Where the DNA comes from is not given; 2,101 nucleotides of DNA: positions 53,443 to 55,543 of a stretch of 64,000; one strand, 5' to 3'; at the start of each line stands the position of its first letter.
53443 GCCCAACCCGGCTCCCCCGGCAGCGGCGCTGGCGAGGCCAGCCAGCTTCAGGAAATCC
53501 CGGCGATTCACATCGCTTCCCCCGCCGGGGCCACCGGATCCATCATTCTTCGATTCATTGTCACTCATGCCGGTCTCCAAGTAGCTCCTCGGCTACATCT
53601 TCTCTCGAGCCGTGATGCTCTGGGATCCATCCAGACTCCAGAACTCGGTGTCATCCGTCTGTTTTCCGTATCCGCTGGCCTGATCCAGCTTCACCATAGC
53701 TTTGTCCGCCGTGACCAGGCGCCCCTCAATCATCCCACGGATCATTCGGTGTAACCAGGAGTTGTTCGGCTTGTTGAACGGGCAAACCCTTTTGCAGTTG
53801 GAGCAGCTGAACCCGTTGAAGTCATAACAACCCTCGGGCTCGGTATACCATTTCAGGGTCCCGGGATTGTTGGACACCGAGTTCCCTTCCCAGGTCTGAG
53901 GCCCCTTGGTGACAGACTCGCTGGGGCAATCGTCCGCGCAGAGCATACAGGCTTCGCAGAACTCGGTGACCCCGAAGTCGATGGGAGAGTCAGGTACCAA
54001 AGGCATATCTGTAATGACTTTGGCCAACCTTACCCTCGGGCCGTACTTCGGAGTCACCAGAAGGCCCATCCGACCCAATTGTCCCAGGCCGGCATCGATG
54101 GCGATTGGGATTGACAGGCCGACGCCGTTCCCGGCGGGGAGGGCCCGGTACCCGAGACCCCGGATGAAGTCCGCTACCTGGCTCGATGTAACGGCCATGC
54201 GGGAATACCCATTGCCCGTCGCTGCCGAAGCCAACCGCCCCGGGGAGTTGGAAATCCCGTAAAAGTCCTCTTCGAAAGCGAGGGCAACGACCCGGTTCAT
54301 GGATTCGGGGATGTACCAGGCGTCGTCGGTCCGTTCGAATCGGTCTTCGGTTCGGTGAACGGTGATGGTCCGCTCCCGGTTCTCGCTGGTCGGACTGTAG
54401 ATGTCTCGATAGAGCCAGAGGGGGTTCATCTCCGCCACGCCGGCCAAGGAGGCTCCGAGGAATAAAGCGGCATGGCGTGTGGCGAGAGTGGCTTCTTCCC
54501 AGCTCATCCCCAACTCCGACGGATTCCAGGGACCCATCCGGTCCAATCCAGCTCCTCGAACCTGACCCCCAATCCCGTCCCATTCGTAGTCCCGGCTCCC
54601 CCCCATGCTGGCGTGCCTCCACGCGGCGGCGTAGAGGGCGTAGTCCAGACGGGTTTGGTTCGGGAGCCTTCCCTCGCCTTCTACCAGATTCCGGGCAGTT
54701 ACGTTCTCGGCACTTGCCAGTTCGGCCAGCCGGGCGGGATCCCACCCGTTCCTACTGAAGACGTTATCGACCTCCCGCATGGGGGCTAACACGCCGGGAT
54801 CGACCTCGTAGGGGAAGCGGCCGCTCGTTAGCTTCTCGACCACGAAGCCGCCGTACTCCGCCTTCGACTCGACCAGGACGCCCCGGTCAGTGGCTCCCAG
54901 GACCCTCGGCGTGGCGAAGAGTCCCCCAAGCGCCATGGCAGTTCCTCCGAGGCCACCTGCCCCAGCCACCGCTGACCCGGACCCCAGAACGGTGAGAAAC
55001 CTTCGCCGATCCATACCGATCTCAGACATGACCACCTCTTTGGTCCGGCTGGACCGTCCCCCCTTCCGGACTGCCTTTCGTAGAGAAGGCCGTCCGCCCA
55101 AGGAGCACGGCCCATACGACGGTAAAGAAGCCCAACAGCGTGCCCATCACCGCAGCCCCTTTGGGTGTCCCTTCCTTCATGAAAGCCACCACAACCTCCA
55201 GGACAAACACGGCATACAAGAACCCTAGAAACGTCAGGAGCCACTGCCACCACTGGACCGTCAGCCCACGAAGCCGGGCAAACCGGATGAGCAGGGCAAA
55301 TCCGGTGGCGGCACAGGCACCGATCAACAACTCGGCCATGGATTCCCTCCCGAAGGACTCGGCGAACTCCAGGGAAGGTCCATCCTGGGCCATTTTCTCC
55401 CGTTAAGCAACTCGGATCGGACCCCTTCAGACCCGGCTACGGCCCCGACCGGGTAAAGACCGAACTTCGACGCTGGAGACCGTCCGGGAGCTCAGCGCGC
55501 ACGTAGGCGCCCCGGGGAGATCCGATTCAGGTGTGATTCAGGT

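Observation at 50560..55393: Reductive-dehalogenase gene cluster (rdhB2-rdhA2-rdhA1-rdhB1-rdhC) in a high-GC genome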

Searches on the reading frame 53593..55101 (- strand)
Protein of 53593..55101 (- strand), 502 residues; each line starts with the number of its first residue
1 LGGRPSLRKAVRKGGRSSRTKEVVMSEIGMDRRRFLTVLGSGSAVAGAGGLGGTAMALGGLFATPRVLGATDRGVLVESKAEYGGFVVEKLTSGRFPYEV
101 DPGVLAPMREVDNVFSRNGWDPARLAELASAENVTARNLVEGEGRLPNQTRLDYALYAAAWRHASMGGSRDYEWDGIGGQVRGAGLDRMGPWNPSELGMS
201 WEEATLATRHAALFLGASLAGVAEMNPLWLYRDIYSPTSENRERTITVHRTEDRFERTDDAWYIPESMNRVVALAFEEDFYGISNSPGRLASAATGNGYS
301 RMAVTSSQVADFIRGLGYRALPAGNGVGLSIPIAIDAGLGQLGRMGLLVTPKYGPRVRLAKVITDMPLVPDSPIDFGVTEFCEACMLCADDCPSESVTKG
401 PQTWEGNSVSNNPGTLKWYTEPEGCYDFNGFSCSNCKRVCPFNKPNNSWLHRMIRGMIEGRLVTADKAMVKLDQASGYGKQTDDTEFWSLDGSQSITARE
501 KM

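Call 3: search_protein_families(library=pfam, proteins=[window:53593-55101:-], max_evalue=0.01)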
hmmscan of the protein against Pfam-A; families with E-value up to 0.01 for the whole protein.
window:53593-55101:- (502 aa): 4 families
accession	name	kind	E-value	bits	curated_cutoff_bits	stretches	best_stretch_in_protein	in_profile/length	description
PF13484.11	Fer4_16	-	4e-06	28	30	1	382-443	2-66/66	4Fe-4S double cluster binding domain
PF12838.12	Fer4_7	-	4.2e-05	24.4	27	1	382-443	2-51/52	4Fe-4S dicluster domain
PF13187.11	Fer4_9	-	9.3e-05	22.8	27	0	380-395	35-50/52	4Fe-4S dicluster domain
PF13237.11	Fer4_10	-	0.00031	21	25.5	0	380-407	7-33/53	4Fe-4S dicluster domain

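Call 4: search_protein_families(library=ncbifam, proteins=[window:53593-55101:-], max_evalue=0.01)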
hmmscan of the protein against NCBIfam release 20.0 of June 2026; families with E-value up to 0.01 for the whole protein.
window:53593-55101:- (502 aa): 4 families
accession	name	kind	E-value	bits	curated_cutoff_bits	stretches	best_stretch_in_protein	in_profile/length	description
TIGR02486.1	RDH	subfamily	4.6e-66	223.8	160.35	1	202-479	7-314/314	reductive dehalogenase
TIGR00276.1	TIGR00276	equivalog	1.6e-11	43.8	200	1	329-447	132-248/337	tRNA epoxyqueuosine(34) reductase QueG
NF007012.0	PRK09476.1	equivalog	0.0022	17.2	269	1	382-442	99-156/254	ferredoxin-type protein NapG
NF058577.1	FdxA_fam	equivalog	0.0066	16.6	65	0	378-404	5-31/52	4Fe-4S ferredoxin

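Call 8: search_solved_structures(query=window:53593-55101:-, max_evalue=0.001, show_alignments=2)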
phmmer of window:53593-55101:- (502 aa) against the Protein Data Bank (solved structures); distinct sequences matched with E-value up to 0.001: 7.
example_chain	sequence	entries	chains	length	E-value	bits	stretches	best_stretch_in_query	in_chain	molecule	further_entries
4uqu_A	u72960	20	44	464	3.3e-65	223.8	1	203-489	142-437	TETRACHLOROETHENE REDUCTIVE DEHALOGENASE CATALYTIC SUBUNIT PCEA | TETRACHLOROETHENE REDUCTIVE DEHALOGENASE CATALYTIC SUBUNIT | Tetrachloroethene reductive dehal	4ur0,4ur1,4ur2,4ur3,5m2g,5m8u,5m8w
8q4h_A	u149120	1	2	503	4.7e-53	183.7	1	200-481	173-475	Tetrachloroethene reductive dehalogenase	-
6zxu_A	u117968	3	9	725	1.1e-19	73.6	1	290-488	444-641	Oxidoreductase, NAD-binding/iron-sulfur cluster-binding protein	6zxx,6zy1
4ras_A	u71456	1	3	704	1.1e-19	73.6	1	290-488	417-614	Oxidoreductase, NAD-binding/iron-sulfur cluster-binding protein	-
6zy0_A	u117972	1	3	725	1.5e-19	73.2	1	290-488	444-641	Oxidoreductase, NAD-binding/iron-sulfur cluster-binding protein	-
5d08_A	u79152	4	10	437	1.4e-10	43.6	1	333-452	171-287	Epoxyqueuosine reductase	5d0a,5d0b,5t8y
5d6s_A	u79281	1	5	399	3.7e-08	35.6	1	326-444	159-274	Epoxyqueuosine reductase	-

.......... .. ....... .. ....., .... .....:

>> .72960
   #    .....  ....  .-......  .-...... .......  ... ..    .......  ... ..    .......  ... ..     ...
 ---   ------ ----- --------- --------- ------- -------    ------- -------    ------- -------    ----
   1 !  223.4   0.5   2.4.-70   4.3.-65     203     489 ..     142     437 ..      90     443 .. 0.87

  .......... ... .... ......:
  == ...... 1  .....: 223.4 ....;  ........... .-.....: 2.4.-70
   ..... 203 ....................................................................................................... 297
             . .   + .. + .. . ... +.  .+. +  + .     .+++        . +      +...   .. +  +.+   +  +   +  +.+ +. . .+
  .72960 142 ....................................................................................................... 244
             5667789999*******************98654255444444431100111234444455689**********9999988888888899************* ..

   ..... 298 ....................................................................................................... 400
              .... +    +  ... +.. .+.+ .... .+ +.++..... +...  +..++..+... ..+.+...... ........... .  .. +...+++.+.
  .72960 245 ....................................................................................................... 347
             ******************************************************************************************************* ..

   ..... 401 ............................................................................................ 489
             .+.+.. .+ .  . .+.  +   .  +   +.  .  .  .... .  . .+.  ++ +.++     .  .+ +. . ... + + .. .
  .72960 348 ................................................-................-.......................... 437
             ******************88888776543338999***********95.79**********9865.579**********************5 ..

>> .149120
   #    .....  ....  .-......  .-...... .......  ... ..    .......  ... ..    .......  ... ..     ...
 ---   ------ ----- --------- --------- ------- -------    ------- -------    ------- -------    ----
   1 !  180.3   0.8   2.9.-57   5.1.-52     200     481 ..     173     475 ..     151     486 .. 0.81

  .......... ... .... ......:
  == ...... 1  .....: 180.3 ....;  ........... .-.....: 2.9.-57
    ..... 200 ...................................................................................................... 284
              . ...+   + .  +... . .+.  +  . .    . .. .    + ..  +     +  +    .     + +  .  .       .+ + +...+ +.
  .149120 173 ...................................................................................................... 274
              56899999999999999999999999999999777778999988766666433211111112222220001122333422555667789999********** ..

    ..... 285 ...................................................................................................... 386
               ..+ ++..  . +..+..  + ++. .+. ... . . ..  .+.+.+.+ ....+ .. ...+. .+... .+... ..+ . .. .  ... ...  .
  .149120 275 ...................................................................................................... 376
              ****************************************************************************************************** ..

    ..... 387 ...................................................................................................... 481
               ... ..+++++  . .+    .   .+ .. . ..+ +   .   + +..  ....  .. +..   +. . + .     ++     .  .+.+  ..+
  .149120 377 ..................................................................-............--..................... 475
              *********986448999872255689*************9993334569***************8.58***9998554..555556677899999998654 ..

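Call 20: find_homologous_proteins(query=window:53593-55029:-, max_evalue=1e-10)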
Query window:53593-55029:- (478 aa): 1347 proteins with E <= 1e-10 among 8000 candidates; the best 120 are listed.
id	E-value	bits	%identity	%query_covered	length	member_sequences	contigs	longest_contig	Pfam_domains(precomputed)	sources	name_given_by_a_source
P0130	0.0e+0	1041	100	94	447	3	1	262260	PF13484.12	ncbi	-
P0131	1.2e-284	962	86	100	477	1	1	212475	PF13484.12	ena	-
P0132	1.4e-284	962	85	100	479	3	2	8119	PF13484.12,PF12838.13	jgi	-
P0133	1.3e-277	939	85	97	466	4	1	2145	PF13484.12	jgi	-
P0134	4.0e-275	931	83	100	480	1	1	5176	PF13484.12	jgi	jgi:reductive dehalogenase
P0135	2.4e-264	895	80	100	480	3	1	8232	PF13484.12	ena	-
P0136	8.0e-262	887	80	99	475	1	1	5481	PF13484.12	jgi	jgi:epoxyqueuosine reductase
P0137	1.0e-261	887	79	100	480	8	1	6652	-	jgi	-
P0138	8.4e-261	884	86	89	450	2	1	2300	PF13484.12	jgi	-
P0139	2.2e-260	882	79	100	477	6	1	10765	PF13484.12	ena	-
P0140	4.7e-258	875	79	99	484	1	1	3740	PF13484.12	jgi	-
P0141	2.9e-254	862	77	100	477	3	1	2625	PF13484.12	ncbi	-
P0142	2.2e-253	859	77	100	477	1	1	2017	PF13484.12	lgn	-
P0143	6.3e-252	855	78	100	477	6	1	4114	PF13484.12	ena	-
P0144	5.1e-246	835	75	100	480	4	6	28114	PF13484.12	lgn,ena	-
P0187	1.5e-210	718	65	100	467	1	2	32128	PF13484.12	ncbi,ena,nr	ncbi:MAG: reductive dehalogenase [Candidatus Latescibacteria bacterium]|nr:reductive dehalogenase [C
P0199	4.4e-207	707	65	99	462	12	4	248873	PF13484.12,PF12838.13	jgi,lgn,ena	-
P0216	1.4e-203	695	64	92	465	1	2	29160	PF13486.11,PF13484.12,PF12838.13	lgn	-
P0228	3.2e-202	691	64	100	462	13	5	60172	PF13484.12,PF12838.13,PF13237.12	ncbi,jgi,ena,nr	ncbi:MAG: hypothetical protein DRJ06_06390 [Candidatus Aminicenantes bacterium]|nr:MAG: hypothetical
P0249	1.2e-200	685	64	100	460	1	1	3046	PF13486.11,PF13484.12,PF12838.13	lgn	-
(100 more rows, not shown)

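Call 21: find_encoding_contigs(protein=P0228, flank=8000, max_places=2)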
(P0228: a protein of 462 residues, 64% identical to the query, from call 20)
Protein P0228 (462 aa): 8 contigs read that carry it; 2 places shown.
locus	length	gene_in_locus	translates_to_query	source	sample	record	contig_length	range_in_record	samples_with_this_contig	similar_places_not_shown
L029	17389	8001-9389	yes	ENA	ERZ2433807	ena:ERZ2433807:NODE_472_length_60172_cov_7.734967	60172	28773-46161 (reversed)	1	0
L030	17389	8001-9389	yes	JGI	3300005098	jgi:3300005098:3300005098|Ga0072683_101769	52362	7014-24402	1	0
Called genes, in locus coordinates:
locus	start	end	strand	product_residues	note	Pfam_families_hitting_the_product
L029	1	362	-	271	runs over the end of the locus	PF00005:ABC_tran, PF13304:AAA_21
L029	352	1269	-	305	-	PF00005:ABC_tran, PF13304:AAA_21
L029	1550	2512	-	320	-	PF25917:BSH_RND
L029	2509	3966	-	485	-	PF02321:OEP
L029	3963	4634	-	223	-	PF00440:TetR_N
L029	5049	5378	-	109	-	-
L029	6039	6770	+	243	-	-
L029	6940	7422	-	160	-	-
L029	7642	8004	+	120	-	PF27193:VcrB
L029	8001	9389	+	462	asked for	PF13237:Fer4_10 (faint), PF12838:Fer4_7 (weak), PF13484:Fer4_16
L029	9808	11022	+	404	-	PF04205:FMN_bind, PF12801:Fer4_5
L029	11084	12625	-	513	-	PF00149:Metallophos, PF12850:Metallophos_2 (weak)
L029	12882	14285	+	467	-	PF01554:MatE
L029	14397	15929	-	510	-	PF00221:Lyase_aromatic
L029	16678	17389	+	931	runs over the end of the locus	PF13088:BNR_2 (faint), PF25852:DUF6242_C (faint), PF14870:PSII_BNR (faint), PF02012:BNR (faint), PF15899:BNR_6 (faint), PF15902:Sortilin-Vps10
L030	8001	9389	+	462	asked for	PF13237:Fer4_10 (faint), PF12838:Fer4_7 (weak), PF13484:Fer4_16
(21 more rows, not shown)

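Call 22: find_encoding_contigs(protein=P0187, flank=8000, max_places=2)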
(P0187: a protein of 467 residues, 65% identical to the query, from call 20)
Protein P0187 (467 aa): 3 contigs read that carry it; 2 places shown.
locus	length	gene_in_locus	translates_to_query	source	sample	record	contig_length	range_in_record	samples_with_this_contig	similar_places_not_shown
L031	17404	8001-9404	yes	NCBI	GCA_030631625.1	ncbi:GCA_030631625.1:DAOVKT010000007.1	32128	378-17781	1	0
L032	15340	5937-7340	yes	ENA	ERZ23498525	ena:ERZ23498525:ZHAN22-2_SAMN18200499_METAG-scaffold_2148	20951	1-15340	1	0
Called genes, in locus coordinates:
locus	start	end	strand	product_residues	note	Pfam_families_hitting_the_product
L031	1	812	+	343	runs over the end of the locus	PF03116:NQR2_RnfD_RnfE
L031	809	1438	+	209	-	PF04205:FMN_bind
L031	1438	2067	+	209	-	PF02508:Rnf-Nqr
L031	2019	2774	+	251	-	PF02508:Rnf-Nqr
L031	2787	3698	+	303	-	PF04060:FeS, PF14697:Fer4_21, PF00037:Fer4 (weak)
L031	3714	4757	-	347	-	PF02424:ApbE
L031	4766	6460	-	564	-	PF07969:Amidohydro_3, PF01979:Amidohydro_1 (weak)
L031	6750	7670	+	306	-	PF03783:CsgG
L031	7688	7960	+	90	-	PF27193:VcrB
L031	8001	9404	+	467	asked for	PF13484:Fer4_16 (weak)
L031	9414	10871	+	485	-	PF10518:TAT_signal (weak), PF00037:Fer4 (faint), PF12837:Fer4_6 (faint), PF12838:Fer4_7, PF13484:Fer4_16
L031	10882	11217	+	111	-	PF27193:VcrB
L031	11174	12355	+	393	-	PF04205:FMN_bind, PF12801:Fer4_5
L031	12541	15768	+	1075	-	PF02837:Glyco_hydro_2_N, PF22666:Glyco_hydro_2_N2 (weak), PF00703:Glyco_hydro_2, PF02836:Glyco_hydro_2_C, PF16353:LacZ_4, PF02929:Bgal_small_N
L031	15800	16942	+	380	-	PF13506:Glyco_transf_21, PF00535:Glycos_transf_2, PF13641:Glyco_tranf_2_3, PF13632:Glyco_trans_2_3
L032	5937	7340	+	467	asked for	PF13484:Fer4_16 (weak)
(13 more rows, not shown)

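Call 23: find_encoding_contigs(protein=P0199, flank=8000, max_places=2)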
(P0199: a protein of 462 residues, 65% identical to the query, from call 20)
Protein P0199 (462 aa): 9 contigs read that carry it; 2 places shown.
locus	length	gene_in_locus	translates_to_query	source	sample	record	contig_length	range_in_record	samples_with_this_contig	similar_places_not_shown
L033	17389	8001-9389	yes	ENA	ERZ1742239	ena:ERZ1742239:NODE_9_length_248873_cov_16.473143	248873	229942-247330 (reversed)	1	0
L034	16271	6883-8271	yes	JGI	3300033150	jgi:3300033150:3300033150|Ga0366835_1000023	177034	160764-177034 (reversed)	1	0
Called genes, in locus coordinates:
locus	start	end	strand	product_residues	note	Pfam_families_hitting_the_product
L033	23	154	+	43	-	-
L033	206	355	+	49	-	-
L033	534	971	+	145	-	PF05168:HEPN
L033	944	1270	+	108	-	PF01909:NTP_transf_2, PF18765:Polbeta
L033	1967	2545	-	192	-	PF08808:RES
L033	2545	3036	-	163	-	PF13384:HTH_23 (weak)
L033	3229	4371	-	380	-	PF12679:ABC2_membrane_2, PF12698:ABC2_membrane_3, PF01061:ABC2_membrane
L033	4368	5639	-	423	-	PF12679:ABC2_membrane_2 (weak), PF12698:ABC2_membrane_3, PF01061:ABC2_membrane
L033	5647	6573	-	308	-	PF00005:ABC_tran, PF13304:AAA_21, PF13732:DrrA1-3_C (weak)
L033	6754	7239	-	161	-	-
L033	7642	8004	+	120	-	PF27193:VcrB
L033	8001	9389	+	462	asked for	PF12838:Fer4_7 (weak), PF13484:Fer4_16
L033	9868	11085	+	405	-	PF04205:FMN_bind, PF12801:Fer4_5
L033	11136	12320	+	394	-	PF13237:Fer4_10, PF12797:Fer4_2 (faint), PF12838:Fer4_7, PF13187:Fer4_9 (weak), PF25160:LdpA_Fe-S-bd (weak), PF00037:Fer4, PF12837:Fer4_6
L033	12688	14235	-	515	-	PF00149:Metallophos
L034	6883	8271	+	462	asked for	PF12838:Fer4_7 (weak), PF13484:Fer4_16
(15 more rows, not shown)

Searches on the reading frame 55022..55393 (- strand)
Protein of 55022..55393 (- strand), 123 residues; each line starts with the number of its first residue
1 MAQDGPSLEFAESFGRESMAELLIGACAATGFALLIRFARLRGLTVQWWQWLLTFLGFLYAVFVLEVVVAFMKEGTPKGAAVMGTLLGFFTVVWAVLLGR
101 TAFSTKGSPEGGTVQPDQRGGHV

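Call 3: search_protein_families(library=pfam, proteins=[window:55022-55393:-], max_evalue=0.01)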
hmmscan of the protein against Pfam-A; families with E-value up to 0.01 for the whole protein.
window:55022-55393:- (123 aa): 0 families

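Call 4: search_protein_families(library=ncbifam, proteins=[window:55022-55393:-], max_evalue=0.01)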
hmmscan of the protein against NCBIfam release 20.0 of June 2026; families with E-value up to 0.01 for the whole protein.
window:55022-55393:- (123 aa): 0 families

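Call 29: search_solved_structures(query=window:55022-55339:-, max_evalue=10, show_alignments=2)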
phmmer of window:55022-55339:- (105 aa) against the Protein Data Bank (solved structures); distinct sequences matched with E-value up to 10: 0.
